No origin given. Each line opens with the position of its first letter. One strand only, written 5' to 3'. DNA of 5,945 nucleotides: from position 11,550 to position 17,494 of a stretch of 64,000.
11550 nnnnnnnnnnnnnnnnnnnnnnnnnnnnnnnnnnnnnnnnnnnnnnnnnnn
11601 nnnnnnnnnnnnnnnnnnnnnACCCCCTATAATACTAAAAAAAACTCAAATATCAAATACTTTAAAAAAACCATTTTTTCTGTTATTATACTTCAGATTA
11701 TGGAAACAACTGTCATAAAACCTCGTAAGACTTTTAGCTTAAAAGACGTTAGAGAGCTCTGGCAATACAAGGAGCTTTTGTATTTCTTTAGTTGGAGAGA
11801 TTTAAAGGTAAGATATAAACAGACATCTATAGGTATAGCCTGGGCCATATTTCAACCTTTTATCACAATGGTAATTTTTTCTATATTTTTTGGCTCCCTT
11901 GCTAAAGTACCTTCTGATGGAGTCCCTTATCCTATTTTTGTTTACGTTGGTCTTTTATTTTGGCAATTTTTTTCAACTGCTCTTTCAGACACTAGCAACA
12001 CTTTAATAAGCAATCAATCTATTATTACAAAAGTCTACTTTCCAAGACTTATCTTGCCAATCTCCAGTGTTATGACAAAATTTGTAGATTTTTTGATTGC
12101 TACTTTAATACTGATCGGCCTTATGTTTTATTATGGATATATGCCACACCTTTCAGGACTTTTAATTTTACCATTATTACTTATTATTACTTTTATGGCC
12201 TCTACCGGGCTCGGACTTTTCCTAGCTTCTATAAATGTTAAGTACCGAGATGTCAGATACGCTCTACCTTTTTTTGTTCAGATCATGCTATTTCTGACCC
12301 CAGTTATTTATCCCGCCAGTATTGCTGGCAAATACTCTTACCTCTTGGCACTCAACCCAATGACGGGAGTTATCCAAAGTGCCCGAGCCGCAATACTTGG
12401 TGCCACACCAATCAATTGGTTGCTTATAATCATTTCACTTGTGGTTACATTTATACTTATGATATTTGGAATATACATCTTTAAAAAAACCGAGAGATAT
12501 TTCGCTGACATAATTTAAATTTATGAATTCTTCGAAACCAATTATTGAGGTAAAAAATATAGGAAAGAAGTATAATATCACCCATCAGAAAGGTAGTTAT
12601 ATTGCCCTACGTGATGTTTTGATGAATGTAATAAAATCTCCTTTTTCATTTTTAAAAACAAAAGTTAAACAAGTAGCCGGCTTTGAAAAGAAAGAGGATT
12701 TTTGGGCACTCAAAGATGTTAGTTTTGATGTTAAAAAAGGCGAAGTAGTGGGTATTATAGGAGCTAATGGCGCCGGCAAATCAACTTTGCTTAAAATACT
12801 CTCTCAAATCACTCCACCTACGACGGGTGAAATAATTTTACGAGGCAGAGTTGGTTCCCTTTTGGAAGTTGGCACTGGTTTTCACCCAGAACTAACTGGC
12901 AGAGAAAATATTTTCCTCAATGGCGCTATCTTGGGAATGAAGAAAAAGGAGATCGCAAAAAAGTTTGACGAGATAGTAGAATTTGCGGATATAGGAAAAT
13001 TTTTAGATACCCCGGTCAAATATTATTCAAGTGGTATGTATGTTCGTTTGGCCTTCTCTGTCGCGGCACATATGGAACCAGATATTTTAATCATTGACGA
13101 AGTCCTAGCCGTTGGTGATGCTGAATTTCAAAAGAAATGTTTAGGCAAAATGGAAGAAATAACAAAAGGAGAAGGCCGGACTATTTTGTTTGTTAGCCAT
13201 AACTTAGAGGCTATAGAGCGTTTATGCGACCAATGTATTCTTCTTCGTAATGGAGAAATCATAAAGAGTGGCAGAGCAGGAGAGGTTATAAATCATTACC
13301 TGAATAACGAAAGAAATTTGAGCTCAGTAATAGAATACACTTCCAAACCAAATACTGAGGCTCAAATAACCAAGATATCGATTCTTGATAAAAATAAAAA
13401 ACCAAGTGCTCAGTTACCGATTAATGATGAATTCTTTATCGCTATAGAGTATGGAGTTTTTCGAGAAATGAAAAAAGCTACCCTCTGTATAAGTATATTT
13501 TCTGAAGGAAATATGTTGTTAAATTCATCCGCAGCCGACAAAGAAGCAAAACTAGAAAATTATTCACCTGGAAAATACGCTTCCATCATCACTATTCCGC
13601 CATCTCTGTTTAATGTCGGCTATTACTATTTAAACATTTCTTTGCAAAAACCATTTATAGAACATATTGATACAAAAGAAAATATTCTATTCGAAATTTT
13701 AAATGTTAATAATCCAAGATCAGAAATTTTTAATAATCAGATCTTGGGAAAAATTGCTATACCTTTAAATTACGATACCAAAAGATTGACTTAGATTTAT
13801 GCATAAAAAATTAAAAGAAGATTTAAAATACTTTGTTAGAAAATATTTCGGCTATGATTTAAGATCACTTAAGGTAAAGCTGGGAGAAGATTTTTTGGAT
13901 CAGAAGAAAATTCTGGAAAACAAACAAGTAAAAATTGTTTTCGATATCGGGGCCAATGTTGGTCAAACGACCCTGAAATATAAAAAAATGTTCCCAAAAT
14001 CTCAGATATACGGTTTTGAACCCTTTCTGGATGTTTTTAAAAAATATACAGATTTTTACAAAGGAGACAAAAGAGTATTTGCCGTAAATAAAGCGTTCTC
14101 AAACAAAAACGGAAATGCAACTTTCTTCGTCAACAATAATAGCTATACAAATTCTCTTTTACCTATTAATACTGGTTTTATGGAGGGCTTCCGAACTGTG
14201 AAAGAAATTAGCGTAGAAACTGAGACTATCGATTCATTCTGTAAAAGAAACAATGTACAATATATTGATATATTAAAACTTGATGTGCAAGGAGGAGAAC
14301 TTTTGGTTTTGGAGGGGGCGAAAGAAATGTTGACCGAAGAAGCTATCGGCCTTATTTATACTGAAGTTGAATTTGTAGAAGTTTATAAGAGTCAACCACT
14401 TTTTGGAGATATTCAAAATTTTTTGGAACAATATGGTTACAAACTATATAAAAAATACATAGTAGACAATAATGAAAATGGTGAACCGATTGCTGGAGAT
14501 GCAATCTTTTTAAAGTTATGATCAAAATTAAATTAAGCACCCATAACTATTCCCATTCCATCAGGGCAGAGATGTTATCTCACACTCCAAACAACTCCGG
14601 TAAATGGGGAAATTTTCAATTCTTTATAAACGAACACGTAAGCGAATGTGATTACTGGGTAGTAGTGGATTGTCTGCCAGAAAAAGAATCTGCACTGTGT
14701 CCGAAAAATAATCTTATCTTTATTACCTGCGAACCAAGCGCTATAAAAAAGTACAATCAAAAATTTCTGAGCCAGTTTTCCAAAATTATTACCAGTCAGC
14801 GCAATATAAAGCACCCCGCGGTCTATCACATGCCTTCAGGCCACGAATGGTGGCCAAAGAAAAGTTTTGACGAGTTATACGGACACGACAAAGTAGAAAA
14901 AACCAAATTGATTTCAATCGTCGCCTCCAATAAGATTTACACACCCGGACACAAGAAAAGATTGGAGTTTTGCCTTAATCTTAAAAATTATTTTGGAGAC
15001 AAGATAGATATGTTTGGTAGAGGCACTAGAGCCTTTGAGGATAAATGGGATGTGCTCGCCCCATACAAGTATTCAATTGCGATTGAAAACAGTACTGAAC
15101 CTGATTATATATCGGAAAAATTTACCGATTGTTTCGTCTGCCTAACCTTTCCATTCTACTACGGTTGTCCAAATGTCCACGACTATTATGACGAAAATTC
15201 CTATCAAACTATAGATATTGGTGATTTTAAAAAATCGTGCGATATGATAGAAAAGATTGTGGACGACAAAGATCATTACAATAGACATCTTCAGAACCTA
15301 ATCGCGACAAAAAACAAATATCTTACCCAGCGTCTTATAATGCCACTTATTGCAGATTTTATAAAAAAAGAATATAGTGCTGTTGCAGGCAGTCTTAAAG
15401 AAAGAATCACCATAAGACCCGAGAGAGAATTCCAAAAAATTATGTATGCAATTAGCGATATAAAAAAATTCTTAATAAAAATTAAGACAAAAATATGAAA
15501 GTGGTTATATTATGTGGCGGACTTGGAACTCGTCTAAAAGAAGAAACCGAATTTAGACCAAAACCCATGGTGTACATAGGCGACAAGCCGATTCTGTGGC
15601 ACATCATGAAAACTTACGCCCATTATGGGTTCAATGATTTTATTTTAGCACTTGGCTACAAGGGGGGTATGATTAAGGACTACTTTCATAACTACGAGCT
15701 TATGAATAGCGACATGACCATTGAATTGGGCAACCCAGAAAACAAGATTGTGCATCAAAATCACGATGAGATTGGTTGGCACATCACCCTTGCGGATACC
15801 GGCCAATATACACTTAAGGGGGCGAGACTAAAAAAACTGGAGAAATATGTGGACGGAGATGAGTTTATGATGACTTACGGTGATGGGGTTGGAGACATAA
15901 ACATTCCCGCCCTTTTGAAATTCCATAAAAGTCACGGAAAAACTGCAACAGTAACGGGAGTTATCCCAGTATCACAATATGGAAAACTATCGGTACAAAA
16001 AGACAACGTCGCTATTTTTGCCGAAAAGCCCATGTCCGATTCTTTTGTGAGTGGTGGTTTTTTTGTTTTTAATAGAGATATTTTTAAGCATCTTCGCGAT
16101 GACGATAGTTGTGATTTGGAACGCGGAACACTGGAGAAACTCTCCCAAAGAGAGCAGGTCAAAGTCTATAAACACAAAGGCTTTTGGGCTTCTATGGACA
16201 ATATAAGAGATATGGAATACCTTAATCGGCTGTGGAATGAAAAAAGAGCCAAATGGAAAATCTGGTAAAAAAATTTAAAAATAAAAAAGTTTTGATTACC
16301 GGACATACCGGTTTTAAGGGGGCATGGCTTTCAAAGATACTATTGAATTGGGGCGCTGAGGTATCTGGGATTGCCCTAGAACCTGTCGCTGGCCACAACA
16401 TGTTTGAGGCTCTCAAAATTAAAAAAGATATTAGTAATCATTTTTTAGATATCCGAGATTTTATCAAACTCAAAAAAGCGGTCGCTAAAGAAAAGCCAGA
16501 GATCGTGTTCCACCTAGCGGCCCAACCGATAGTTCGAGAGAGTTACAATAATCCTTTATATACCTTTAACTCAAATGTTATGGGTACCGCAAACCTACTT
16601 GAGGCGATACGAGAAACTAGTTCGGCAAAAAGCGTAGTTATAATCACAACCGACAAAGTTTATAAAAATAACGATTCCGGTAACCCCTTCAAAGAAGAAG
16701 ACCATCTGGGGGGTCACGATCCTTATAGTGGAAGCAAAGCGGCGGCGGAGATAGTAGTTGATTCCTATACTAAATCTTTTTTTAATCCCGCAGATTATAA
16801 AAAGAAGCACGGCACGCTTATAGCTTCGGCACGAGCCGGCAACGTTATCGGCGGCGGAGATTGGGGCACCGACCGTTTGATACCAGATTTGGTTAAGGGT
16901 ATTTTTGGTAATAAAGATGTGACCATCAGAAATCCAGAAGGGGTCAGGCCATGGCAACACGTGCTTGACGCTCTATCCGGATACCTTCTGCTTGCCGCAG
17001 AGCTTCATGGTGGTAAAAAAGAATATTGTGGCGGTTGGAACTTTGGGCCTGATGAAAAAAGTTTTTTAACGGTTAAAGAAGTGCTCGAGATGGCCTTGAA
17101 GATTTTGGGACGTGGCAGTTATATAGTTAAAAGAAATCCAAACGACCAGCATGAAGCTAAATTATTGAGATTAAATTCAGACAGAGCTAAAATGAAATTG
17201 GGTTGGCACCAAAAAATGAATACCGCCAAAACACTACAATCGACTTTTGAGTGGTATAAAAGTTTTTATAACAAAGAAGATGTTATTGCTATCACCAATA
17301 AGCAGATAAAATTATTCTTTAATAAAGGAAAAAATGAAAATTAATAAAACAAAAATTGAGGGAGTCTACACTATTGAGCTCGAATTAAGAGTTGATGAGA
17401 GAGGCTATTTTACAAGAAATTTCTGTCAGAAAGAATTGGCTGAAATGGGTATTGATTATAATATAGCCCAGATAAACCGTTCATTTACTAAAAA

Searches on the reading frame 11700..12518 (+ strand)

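Call 52: search_protein_families(library=pfam, proteins=[window:11700-12518:+], max_evalue=0.001)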
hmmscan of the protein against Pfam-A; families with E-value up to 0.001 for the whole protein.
window:11700-12518:+ (272 aa): 1 family
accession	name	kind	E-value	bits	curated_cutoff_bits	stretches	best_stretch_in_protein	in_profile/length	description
PF01061.29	ABC2_membrane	-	9.2e-17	61.7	26.9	1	27-232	3-210/211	ABC-2 type transporter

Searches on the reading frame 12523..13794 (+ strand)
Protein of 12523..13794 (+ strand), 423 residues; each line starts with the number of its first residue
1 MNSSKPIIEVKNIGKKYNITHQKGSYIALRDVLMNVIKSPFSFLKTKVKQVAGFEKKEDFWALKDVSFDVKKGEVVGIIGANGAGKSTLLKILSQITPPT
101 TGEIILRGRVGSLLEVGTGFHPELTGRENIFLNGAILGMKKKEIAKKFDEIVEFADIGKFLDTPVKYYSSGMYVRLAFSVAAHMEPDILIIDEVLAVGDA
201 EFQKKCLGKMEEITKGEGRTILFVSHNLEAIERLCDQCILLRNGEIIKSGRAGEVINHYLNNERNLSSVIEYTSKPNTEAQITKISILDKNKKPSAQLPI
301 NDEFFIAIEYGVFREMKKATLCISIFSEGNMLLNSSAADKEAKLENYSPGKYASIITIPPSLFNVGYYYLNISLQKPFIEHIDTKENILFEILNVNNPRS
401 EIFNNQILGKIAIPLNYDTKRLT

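Call 52: search_protein_families(library=pfam, proteins=[window:12523-13794:+], max_evalue=0.001)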
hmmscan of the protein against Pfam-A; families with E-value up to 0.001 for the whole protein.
window:12523-13794:+ (423 aa): 3 families
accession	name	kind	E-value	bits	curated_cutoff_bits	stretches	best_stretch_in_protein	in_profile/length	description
PF00005.33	ABC_tran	-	1.1e-23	84.8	25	1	63-194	1-135/137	ABC transporter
PF14524.12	Wzt_C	-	8.5e-07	29.5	30.4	1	277-377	7-108/143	Wzt C-terminal domain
PF13304.12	AAA_21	-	3.7e-05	24.4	27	1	76-96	2-22/304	AAA domain, putative AbiEii toxin, Type IV TA system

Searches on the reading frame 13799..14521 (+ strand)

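Call 52: search_protein_families(library=pfam, proteins=[window:13799-14521:+], max_evalue=0.001)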
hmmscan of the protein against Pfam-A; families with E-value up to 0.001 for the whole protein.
window:13799-14521:+ (240 aa): 1 family
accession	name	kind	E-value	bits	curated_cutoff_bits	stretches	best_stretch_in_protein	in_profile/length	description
PF05050.19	Methyltransf_21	-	2.6e-25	89.9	22.7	1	49-216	1-173/173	Methyltransferase FkbM domain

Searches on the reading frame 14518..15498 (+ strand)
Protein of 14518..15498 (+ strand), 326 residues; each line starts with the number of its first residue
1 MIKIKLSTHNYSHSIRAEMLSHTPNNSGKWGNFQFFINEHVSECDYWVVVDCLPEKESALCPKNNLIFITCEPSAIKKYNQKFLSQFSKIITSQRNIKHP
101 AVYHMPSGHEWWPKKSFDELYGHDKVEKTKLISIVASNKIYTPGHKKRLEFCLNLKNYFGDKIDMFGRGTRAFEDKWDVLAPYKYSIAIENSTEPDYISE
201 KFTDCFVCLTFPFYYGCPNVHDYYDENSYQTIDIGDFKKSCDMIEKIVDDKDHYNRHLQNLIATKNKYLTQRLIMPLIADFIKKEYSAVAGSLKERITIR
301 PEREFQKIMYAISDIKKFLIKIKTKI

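Call 52: search_protein_families(library=pfam, proteins=[window:14518-15498:+], max_evalue=0.001)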
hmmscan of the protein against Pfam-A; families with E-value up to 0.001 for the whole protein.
window:14518-15498:+ (326 aa): 1 family
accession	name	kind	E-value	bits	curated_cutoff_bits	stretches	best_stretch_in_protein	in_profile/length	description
PF00852.26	Glyco_transf_10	-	4.8e-12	46.3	23.9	1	127-259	3-137/182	Glycosyltransferase family 10 (fucosyltransferase) C-term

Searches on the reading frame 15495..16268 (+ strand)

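Call 53: search_protein_families(library=pfam, proteins=[window:15495-16268:+], max_evalue=0.001)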
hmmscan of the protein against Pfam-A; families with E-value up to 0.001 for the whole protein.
window:15495-16268:+ (257 aa): 2 families
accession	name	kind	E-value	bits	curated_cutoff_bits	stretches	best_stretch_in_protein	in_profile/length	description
PF00483.29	NTP_transferase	-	1.5e-18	67.7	21.2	1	2-231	1-226/245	Nucleotidyl transferase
PF12804.13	NTP_transf_3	-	4.6e-05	24.1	27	1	3-56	1-49/160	MobA-like NTP transferase domain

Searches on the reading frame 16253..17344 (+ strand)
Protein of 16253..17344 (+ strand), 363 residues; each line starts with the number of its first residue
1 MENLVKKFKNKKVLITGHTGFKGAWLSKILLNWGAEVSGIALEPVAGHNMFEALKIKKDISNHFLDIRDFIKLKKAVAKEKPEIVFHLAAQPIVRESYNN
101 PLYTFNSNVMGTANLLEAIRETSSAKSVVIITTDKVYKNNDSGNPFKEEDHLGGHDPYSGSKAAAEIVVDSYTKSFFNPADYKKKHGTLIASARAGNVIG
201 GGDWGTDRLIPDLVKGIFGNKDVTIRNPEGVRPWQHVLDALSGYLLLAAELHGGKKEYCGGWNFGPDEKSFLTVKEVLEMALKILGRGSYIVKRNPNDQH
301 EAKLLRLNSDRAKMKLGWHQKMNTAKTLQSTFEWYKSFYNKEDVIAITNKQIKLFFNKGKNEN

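Call 53: search_protein_families(library=pfam, proteins=[window:16253-17344:+], max_evalue=0.001)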
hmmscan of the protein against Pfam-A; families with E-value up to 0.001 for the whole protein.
window:16253-17344:+ (363 aa): 6 families
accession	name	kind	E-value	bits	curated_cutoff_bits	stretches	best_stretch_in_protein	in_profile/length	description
PF16363.11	GDP_Man_Dehyd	-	2.3e-39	136.2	27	1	14-329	1-330/332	GDP-mannose 4,6 dehydratase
PF01370.27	Epimerase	-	1e-33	117.2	20.9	1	13-254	1-231/240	NAD dependent epimerase/dehydratase family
PF02719.21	Polysacc_synt_2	-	7.8e-14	52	20.2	1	13-137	1-132/293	Polysaccharide biosynthesis protein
PF01073.25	3Beta_HSD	-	2.7e-09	36.9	22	1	14-170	1-158/280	3-beta hydroxysteroid dehydrogenase/isomerase family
PF04321.23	RmlD_sub_bind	-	3.3e-09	36.7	27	1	12-174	2-141/287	RmlD substrate binding domain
PF07993.18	NAD_binding_4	-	3.4e-07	30.1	20.1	1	81-173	88-192/258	Male sterility protein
